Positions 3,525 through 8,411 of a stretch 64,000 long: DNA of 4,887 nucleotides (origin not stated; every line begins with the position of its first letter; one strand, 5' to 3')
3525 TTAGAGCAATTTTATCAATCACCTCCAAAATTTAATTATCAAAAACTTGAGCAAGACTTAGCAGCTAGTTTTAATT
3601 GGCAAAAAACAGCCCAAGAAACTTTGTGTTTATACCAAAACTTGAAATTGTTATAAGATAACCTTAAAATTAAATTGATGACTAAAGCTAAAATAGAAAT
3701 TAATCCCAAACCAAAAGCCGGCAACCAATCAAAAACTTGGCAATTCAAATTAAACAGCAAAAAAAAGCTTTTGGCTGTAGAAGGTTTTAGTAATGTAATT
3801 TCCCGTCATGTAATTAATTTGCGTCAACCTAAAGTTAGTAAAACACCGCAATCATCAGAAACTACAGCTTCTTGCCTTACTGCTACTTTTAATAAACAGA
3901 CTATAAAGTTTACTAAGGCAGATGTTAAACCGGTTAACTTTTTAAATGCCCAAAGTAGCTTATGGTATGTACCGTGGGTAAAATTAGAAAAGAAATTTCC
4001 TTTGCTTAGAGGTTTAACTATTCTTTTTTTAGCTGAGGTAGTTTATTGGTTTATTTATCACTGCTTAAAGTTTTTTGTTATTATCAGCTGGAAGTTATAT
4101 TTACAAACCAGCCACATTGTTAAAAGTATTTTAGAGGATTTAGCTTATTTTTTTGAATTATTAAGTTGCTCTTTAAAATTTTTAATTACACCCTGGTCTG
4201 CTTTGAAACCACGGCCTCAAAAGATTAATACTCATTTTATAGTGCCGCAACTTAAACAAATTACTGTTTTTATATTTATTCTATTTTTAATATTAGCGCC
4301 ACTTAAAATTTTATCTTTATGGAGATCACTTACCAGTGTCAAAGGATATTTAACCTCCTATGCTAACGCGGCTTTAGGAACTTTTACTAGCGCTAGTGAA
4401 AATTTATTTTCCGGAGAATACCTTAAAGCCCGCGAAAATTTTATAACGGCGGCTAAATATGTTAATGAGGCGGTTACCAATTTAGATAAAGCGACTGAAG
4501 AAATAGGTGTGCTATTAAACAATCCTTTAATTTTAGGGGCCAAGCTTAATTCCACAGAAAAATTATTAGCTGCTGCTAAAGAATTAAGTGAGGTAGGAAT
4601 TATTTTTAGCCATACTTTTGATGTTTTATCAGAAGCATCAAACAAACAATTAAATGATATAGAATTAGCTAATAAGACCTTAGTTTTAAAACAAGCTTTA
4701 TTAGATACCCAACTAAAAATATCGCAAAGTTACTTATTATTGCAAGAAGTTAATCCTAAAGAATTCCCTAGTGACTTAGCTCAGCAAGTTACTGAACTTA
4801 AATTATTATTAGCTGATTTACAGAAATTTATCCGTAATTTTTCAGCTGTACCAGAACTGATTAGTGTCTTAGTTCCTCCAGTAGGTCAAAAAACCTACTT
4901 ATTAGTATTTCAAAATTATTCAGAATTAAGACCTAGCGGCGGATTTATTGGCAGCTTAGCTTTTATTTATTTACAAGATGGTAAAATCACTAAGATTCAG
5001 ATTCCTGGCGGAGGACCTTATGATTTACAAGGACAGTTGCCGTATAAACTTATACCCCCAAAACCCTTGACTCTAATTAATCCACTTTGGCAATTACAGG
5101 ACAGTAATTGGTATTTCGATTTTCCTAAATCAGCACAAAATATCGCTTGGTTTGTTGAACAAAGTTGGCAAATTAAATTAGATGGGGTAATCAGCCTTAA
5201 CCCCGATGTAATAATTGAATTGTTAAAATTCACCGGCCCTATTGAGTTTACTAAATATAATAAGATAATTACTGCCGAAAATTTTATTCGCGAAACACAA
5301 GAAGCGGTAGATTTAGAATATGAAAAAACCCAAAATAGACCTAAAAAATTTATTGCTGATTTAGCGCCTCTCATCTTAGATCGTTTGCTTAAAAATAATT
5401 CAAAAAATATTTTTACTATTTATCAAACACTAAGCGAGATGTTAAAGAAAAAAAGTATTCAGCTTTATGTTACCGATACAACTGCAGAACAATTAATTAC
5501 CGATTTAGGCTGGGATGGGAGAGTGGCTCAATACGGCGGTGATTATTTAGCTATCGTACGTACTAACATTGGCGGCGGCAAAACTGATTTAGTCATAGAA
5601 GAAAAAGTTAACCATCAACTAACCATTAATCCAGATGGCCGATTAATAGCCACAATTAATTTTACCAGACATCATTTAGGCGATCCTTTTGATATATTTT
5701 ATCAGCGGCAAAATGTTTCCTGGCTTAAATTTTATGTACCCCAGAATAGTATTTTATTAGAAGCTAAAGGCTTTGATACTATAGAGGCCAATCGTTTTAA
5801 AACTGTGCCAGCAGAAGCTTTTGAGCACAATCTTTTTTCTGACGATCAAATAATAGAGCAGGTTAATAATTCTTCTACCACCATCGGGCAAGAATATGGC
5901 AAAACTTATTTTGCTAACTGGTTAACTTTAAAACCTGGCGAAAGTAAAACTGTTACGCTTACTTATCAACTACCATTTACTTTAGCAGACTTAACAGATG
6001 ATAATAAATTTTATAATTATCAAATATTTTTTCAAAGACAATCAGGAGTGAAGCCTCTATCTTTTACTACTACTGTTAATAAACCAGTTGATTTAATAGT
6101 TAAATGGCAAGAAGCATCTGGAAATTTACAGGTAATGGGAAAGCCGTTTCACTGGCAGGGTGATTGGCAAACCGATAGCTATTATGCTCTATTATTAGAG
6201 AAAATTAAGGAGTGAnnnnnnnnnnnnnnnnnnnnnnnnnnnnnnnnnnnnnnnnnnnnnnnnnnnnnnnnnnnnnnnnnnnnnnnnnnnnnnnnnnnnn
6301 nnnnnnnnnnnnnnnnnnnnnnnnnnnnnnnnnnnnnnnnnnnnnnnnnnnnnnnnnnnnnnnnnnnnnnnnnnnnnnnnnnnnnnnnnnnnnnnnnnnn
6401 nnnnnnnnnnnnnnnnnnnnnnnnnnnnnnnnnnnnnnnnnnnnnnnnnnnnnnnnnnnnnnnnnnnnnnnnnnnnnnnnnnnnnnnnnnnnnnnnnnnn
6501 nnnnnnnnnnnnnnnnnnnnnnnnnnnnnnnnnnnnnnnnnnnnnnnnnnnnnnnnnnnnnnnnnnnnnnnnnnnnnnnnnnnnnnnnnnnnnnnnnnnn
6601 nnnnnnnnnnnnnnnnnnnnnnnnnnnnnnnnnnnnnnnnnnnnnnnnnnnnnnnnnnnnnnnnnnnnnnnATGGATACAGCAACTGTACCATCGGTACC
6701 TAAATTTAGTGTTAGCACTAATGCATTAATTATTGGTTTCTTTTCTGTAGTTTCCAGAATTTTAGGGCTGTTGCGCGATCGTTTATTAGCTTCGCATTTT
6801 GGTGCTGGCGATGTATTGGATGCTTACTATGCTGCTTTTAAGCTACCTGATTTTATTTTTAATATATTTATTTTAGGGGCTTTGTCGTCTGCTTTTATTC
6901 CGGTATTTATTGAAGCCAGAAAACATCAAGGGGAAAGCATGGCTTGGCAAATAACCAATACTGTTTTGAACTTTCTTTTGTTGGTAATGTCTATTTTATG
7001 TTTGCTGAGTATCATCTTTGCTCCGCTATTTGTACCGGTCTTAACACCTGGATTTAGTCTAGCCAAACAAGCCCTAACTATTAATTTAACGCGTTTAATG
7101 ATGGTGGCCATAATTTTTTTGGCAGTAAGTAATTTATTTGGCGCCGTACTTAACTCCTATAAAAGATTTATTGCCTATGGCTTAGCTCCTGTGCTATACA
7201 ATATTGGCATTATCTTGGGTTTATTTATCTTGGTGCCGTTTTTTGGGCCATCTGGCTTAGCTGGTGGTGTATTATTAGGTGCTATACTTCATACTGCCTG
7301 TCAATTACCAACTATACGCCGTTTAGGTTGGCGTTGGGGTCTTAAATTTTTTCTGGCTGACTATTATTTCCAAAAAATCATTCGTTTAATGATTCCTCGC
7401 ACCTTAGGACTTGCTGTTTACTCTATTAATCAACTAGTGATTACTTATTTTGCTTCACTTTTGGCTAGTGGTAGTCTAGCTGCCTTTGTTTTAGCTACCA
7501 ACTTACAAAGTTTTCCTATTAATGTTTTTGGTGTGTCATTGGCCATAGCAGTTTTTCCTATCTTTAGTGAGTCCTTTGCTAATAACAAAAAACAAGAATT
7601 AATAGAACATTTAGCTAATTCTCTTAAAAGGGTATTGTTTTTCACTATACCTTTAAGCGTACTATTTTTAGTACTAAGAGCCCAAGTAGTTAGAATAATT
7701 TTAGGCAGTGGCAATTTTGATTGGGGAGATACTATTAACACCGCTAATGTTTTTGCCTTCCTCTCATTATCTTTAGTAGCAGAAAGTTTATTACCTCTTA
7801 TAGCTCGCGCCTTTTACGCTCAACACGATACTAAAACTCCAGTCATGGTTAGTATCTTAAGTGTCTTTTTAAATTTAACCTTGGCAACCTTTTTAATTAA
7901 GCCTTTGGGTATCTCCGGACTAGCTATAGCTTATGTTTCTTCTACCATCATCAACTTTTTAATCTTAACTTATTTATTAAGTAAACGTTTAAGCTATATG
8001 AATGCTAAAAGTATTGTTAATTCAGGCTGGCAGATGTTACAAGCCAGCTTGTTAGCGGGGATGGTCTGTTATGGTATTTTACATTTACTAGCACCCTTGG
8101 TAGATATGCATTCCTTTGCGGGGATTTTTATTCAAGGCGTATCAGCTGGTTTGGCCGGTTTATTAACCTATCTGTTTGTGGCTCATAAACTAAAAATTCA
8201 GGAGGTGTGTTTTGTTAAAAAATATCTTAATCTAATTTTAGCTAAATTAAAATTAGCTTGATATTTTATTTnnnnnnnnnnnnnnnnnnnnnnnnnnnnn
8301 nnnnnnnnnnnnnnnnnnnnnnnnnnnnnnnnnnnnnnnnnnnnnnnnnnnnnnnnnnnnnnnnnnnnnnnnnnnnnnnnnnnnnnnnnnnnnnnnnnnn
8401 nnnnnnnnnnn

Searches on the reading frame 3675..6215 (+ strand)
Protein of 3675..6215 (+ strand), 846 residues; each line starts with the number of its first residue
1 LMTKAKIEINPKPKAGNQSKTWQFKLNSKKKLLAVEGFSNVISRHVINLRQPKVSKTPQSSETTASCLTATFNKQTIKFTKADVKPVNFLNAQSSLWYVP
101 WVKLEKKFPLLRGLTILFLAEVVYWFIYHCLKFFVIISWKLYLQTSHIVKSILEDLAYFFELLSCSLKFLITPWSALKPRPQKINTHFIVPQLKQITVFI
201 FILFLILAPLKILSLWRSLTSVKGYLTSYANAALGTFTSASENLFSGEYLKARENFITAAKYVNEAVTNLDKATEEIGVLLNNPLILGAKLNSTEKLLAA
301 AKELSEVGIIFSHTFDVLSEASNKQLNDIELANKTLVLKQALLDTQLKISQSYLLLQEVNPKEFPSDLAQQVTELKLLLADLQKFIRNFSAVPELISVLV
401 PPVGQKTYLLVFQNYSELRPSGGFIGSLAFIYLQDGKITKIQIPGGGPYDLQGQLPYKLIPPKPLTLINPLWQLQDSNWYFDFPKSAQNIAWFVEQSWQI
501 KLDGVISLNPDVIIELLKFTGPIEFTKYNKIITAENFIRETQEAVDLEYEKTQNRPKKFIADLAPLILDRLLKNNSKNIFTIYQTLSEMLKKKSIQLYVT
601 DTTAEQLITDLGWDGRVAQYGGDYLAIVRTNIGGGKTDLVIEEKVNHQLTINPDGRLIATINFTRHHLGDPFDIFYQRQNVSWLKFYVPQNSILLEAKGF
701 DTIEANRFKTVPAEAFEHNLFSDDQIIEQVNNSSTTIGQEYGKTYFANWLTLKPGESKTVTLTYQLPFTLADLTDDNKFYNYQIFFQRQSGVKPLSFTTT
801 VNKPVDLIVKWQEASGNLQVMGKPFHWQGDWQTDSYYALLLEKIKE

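Call 70: search_protein_families(library=pfam, proteins=[window:3675-6215:+])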
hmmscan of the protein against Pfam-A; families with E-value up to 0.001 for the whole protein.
window:3675-6215:+ (846 aa): 1 family
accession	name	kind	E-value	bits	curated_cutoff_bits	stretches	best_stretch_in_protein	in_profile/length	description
PF13196.11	DUF4012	-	3e-24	86.6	28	1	404-543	2-141/144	Protein of unknown function (DUF4012)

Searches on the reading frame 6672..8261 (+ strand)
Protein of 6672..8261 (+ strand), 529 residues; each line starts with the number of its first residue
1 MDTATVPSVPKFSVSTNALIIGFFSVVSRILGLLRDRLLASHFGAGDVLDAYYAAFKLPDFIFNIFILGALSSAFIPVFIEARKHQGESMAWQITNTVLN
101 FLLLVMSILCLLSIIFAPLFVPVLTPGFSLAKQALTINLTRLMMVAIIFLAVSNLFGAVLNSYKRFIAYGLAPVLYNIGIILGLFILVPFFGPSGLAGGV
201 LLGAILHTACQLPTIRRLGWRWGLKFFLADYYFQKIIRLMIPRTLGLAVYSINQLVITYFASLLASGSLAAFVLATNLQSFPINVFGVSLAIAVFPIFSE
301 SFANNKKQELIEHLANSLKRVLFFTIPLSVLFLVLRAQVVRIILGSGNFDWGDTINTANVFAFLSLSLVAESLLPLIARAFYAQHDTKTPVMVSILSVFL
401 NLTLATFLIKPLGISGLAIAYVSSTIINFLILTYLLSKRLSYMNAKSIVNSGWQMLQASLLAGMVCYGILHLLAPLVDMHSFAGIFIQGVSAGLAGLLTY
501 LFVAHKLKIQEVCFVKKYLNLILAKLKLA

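Call 70: search_protein_families(library=pfam, proteins=[window:6672-8261:+])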
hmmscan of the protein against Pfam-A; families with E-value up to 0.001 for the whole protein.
window:6672-8261:+ (529 aa): 3 families
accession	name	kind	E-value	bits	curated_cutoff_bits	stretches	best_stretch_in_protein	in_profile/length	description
PF03023.19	MurJ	-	1.2e-97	327.8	27.4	1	39-482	1-445/451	Lipid II flippase MurJ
PF01554.23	MatE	-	2.2e-11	44.2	24.9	1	245-405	4-159/161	MatE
PF13440.11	Polysacc_synt_3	-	1.4e-06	28.2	23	1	128-346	73-286/293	Polysaccharide biosynthesis protein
